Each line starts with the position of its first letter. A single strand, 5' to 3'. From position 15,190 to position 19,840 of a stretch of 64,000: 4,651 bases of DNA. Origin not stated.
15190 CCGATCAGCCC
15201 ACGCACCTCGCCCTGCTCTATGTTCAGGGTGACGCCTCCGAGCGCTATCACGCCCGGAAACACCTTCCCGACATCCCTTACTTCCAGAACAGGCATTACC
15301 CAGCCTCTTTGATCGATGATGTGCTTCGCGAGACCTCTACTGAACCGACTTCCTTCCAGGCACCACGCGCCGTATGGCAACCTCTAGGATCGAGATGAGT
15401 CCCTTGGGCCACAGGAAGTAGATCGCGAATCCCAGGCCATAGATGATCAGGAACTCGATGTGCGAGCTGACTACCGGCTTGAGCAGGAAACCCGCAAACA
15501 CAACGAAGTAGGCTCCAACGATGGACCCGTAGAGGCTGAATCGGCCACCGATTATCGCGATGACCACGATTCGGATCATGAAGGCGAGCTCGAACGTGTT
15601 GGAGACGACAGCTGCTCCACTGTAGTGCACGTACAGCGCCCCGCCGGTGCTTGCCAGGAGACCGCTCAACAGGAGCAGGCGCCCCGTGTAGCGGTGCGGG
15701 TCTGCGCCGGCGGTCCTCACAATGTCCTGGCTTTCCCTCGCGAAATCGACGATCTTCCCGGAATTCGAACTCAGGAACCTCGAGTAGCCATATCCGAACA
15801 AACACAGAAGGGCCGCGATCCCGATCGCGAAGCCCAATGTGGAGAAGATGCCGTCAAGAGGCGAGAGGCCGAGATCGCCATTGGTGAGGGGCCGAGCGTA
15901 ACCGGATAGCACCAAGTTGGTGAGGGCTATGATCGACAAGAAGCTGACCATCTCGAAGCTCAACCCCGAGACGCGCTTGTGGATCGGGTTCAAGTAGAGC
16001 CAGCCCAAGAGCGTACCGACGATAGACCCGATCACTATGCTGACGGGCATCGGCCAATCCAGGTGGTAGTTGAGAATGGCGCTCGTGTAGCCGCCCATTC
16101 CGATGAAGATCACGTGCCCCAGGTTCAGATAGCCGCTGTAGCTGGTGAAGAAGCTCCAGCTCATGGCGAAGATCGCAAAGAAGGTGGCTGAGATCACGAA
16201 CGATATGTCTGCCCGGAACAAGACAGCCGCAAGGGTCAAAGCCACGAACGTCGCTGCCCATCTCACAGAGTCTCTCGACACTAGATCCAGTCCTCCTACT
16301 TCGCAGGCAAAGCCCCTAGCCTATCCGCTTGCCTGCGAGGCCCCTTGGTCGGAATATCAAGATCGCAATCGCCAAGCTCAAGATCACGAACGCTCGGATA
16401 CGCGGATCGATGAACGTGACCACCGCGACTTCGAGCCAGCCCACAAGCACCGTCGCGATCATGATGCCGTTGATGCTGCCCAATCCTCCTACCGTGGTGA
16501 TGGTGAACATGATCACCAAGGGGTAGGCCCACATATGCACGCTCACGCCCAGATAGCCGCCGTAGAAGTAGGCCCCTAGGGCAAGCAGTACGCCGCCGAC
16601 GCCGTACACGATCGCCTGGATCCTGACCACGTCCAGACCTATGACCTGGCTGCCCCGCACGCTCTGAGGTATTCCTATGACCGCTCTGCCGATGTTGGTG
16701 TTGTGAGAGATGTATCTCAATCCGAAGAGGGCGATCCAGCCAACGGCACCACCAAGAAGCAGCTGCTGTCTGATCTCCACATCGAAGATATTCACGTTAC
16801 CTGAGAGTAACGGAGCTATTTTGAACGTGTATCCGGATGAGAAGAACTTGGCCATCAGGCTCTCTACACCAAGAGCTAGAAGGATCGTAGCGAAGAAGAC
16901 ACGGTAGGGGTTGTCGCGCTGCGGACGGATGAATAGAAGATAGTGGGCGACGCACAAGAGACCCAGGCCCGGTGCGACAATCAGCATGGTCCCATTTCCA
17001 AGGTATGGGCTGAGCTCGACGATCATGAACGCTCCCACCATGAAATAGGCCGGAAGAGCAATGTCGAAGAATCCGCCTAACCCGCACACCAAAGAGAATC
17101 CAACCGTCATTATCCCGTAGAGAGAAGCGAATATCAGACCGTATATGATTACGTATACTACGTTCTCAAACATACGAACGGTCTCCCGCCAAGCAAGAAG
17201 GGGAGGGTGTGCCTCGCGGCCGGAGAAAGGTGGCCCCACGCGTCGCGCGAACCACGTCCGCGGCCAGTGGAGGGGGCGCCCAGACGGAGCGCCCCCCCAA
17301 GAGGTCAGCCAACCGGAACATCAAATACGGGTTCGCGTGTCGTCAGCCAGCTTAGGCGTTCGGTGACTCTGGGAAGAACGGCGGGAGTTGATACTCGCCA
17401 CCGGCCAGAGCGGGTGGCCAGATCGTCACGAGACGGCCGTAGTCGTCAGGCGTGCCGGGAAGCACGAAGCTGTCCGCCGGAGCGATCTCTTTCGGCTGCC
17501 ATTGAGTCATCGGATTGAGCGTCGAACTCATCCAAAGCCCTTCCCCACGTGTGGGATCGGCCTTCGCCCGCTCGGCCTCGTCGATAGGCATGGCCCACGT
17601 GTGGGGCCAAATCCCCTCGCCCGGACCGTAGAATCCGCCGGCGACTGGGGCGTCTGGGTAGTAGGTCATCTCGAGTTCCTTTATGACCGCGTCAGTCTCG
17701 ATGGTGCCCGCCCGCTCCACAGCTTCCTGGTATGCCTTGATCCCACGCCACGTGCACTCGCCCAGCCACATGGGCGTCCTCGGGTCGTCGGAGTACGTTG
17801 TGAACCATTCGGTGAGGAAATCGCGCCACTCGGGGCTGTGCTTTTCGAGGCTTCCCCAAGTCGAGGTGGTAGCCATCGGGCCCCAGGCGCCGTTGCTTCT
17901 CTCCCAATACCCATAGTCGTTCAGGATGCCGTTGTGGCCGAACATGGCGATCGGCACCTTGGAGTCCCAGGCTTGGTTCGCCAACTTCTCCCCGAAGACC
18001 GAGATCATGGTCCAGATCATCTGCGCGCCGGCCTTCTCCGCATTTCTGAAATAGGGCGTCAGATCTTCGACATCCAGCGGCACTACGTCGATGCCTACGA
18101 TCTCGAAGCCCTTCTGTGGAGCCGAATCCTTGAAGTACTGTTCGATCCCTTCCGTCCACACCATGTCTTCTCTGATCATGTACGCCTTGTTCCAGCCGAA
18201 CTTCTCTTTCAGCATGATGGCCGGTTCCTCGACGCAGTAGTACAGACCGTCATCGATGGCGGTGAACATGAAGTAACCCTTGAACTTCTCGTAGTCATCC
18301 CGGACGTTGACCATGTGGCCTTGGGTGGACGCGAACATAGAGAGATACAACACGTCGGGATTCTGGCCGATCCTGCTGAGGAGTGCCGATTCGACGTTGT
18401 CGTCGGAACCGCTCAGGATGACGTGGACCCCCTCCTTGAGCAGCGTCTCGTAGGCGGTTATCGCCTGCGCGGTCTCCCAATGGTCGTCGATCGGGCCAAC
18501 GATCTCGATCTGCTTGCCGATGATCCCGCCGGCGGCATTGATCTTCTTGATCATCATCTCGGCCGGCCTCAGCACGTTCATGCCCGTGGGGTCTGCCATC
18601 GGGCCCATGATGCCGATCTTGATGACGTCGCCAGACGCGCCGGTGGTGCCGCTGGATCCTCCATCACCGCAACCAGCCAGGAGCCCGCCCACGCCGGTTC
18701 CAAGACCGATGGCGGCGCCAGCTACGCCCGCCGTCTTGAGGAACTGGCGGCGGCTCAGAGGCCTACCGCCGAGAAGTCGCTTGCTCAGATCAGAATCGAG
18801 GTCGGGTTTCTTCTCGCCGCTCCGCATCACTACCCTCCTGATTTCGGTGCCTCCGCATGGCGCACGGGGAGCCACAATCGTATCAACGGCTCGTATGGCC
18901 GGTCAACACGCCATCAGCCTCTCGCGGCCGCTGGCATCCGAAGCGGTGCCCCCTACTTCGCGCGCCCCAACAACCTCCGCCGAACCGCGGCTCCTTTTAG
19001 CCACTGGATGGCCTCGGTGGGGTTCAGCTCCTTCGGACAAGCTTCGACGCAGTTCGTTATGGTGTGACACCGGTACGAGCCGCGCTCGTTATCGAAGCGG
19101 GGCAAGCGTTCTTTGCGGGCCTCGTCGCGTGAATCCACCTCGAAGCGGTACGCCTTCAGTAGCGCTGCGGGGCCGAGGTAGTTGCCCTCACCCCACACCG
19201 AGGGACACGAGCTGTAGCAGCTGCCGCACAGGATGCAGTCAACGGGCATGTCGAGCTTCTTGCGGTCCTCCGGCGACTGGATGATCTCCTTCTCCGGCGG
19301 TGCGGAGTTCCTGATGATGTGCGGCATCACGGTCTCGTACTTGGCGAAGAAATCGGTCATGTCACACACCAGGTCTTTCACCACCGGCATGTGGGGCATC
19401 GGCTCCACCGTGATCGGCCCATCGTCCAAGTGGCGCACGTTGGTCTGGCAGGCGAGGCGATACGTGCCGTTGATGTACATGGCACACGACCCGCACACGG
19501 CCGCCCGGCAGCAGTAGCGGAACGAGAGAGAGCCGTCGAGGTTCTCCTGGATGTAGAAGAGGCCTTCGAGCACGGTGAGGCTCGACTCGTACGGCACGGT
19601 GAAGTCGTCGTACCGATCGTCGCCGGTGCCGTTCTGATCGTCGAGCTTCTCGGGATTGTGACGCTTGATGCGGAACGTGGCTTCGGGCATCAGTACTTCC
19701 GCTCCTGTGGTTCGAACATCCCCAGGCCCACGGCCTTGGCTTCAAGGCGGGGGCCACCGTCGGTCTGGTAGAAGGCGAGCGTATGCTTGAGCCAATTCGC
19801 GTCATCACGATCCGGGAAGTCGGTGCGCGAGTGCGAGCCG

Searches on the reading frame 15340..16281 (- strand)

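Call 15: search_protein_families(library=pfam, proteins=[window:15340-16281:-], max_evalue=0.00001)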
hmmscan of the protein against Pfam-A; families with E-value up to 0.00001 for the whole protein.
window:15340-16281:- (314 aa): 1 family
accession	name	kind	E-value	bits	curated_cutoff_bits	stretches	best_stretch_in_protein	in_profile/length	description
PF02653.21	BPD_transp_2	-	1.4e-22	80.6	26.8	1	28-273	5-252/269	Branched-chain amino acid transport system / permease component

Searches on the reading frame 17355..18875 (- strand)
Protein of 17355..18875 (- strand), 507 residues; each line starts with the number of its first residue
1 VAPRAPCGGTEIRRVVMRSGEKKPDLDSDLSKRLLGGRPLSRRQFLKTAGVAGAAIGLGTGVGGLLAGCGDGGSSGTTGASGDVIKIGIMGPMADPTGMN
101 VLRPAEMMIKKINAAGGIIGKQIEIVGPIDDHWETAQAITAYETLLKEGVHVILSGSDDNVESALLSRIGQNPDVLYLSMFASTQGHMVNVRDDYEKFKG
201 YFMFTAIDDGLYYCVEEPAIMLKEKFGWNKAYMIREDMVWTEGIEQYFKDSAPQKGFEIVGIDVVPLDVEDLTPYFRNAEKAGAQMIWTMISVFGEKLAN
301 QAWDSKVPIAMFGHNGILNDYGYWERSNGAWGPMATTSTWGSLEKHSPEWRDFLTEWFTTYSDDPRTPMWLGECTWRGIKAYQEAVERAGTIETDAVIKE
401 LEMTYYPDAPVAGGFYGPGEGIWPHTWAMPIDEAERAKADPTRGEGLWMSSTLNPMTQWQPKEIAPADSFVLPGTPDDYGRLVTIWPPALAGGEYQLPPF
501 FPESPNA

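Call 15: search_protein_families(library=pfam, proteins=[window:17355-18875:-], max_evalue=0.00001)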
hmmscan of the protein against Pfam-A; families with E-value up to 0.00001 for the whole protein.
window:17355-18875:- (507 aa): 3 families
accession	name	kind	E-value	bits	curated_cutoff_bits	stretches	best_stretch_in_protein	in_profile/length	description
PF13458.12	Peripla_BP_6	-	3.6e-32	112.8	31.7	1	86-415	3-322/343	Periplasmic binding protein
PF13433.12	Peripla_BP_5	-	2.2e-09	37.3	27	0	223-402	129-307/363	Periplasmic binding protein domain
PF10518.14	TAT_signal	-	2.5e-07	30.7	22.7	1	40-59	2-21/21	TAT (twin-arginine translocation) pathway signal sequence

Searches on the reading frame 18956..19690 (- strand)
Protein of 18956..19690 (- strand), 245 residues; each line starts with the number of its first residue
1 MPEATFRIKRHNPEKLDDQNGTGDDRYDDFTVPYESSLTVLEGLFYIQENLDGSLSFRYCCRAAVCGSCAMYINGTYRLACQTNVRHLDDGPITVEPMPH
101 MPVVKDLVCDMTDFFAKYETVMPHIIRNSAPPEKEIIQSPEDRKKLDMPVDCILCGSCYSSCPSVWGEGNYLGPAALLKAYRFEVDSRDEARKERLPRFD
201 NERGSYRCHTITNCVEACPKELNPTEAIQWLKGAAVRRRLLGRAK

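Call 15: search_protein_families(library=pfam, proteins=[window:18956-19690:-], max_evalue=0.00001)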
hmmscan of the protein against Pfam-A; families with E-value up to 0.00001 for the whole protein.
window:18956-19690:- (245 aa): 5 families
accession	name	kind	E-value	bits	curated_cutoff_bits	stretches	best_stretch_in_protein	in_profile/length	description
PF13085.11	Fer2_3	-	7.2e-33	113.2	27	1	6-115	2-106/107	2Fe-2S iron-sulfur cluster binding domain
PF13237.11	Fer4_10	-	9.1e-11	42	25.5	1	148-219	5-53/53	4Fe-4S dicluster domain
PF13183.11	Fer4_8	-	2.6e-09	37.9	27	1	151-221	4-67/68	4Fe-4S dicluster domain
PF13534.11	Fer4_17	-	3.8e-08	34.2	22.2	1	152-223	2-61/61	4Fe-4S dicluster domain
PF12838.12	Fer4_7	-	4.3e-06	27.5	27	1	152-220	2-50/52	4Fe-4S dicluster domain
